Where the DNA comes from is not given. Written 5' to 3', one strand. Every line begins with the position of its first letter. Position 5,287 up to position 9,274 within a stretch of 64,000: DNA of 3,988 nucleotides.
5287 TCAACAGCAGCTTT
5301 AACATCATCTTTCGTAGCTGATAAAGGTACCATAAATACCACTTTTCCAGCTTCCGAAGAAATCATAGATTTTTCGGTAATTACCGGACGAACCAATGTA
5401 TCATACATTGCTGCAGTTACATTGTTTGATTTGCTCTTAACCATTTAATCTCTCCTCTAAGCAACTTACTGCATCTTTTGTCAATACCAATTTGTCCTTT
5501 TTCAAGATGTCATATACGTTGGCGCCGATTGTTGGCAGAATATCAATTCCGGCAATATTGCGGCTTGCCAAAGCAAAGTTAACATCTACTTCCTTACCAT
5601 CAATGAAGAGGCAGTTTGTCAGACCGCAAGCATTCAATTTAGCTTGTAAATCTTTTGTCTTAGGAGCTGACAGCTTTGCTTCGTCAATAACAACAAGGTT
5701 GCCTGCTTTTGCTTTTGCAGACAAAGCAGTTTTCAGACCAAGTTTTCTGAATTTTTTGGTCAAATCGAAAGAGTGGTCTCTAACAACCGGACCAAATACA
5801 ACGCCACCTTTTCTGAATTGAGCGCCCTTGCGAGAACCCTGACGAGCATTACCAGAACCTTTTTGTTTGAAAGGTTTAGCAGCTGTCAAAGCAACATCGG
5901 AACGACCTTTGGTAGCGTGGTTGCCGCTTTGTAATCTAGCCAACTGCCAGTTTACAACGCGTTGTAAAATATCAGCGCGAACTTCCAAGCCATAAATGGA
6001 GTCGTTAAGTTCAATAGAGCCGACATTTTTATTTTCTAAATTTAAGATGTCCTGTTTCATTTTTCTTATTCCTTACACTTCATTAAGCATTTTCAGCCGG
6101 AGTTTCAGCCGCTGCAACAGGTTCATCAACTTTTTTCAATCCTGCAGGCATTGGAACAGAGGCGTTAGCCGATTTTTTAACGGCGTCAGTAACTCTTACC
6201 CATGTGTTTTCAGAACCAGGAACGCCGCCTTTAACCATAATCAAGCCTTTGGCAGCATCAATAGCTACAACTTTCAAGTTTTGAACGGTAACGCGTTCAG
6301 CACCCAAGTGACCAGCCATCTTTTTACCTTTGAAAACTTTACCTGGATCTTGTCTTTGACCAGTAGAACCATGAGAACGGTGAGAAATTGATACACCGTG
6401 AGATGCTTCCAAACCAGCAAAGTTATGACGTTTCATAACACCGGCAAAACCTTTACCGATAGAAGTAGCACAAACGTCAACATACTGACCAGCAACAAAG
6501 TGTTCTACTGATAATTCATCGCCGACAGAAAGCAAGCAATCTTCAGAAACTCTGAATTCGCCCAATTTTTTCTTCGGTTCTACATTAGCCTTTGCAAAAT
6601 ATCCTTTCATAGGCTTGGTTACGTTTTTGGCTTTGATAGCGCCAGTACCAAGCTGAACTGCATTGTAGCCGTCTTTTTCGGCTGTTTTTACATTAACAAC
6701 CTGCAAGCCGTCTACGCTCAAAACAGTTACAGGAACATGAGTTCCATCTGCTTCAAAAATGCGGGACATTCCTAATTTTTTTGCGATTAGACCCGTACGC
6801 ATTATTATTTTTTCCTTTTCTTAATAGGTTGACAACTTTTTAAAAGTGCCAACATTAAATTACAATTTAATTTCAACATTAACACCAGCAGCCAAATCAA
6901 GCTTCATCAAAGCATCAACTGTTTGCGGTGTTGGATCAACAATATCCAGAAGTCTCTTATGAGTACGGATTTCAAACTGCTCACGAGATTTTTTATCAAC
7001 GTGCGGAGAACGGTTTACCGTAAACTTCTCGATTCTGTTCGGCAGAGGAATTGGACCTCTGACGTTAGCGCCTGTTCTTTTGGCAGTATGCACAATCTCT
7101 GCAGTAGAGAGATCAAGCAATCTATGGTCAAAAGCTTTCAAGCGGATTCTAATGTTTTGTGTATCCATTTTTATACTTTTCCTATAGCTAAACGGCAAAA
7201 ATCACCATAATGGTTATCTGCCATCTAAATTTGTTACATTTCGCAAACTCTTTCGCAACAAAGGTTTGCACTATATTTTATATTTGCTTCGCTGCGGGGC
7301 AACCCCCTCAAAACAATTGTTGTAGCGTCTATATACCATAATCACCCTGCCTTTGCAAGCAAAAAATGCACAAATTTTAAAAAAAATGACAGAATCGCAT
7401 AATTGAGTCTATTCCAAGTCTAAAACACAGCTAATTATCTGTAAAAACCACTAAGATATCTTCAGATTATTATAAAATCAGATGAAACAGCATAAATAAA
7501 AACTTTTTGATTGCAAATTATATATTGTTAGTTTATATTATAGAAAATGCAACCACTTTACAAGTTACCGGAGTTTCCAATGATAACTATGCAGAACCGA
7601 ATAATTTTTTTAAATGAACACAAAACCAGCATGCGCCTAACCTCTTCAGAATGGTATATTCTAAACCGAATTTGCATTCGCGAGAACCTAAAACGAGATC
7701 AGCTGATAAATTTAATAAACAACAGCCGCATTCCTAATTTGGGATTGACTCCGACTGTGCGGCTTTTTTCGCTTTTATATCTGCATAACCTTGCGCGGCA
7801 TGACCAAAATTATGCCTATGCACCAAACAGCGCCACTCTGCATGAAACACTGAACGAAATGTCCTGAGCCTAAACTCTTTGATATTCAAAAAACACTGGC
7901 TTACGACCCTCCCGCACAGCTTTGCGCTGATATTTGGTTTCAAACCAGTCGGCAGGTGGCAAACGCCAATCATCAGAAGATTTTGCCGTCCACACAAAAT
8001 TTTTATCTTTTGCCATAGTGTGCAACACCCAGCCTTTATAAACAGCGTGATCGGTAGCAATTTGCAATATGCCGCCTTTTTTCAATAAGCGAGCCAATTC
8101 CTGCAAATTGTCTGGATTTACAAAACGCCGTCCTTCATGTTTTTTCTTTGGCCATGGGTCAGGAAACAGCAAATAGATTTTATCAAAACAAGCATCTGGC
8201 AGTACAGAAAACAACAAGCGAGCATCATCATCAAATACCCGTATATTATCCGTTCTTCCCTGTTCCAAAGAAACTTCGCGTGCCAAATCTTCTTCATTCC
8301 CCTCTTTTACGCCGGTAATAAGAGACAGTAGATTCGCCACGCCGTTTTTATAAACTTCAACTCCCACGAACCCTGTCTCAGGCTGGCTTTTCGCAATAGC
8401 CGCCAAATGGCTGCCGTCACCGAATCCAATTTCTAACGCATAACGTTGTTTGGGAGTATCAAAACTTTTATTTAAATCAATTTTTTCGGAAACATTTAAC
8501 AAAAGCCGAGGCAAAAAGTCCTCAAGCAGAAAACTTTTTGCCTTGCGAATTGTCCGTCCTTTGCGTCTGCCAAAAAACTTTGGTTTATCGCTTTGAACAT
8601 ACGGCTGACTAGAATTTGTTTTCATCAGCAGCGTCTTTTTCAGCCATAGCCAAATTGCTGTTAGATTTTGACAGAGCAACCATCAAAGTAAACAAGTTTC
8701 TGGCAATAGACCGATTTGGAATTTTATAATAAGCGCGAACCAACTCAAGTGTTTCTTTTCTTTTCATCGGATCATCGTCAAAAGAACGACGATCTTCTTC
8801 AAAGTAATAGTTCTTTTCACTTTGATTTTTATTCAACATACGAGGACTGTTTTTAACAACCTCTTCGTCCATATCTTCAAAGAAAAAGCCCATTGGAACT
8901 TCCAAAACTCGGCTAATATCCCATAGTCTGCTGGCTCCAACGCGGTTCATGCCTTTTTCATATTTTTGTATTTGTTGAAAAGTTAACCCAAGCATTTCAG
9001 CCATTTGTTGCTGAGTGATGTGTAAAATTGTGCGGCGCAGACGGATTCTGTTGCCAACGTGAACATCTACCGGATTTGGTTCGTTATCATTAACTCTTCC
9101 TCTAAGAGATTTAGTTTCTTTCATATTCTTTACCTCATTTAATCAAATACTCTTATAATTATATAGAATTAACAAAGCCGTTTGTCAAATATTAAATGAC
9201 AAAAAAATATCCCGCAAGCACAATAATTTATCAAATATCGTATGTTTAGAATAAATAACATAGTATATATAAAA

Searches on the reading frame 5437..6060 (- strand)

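Call 96: search_protein_families(library=pfam, proteins=[window:5437-6060:-], max_evalue=0.001)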
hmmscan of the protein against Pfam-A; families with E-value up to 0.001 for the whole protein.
window:5437-6060:- (207 aa): 1 family
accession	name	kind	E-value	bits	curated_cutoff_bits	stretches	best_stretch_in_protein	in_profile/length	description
PF00573.27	Ribosomal_L4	-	5.6e-62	209.2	25.8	1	16-204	1-190/190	Ribosomal protein L4/L1 family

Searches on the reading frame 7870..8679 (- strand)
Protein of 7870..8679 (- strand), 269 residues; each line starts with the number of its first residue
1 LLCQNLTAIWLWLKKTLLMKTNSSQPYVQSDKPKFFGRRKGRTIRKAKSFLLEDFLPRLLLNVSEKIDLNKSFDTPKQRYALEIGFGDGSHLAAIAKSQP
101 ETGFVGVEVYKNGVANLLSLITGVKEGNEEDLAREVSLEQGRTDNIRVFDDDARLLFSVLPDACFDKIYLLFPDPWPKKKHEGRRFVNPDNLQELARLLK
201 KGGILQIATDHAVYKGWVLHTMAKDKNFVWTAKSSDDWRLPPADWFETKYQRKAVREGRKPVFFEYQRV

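Call 96: search_protein_families(library=pfam, proteins=[window:7870-8679:-], max_evalue=0.001)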
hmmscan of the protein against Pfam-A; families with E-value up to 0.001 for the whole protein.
window:7870-8679:- (269 aa): 1 family
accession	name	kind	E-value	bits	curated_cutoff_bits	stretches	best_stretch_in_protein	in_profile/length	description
PF02390.23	Methyltransf_4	-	3.3e-40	137.8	24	1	79-260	3-169/173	Putative methyltransferase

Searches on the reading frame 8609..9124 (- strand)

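Call 96: search_protein_families(library=pfam, proteins=[window:8609-9124:-], max_evalue=0.001)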
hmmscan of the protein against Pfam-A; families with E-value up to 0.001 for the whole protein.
window:8609-9124:- (171 aa): 2 families
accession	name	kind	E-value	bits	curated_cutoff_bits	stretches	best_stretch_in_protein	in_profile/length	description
PF01381.28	HTH_3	-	2.8e-11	43.7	23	1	27-80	1-54/55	Helix-turn-helix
PF12844.13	HTH_19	-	2.3e-05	24.6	30.2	1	24-72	1-49/64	Helix-turn-helix domain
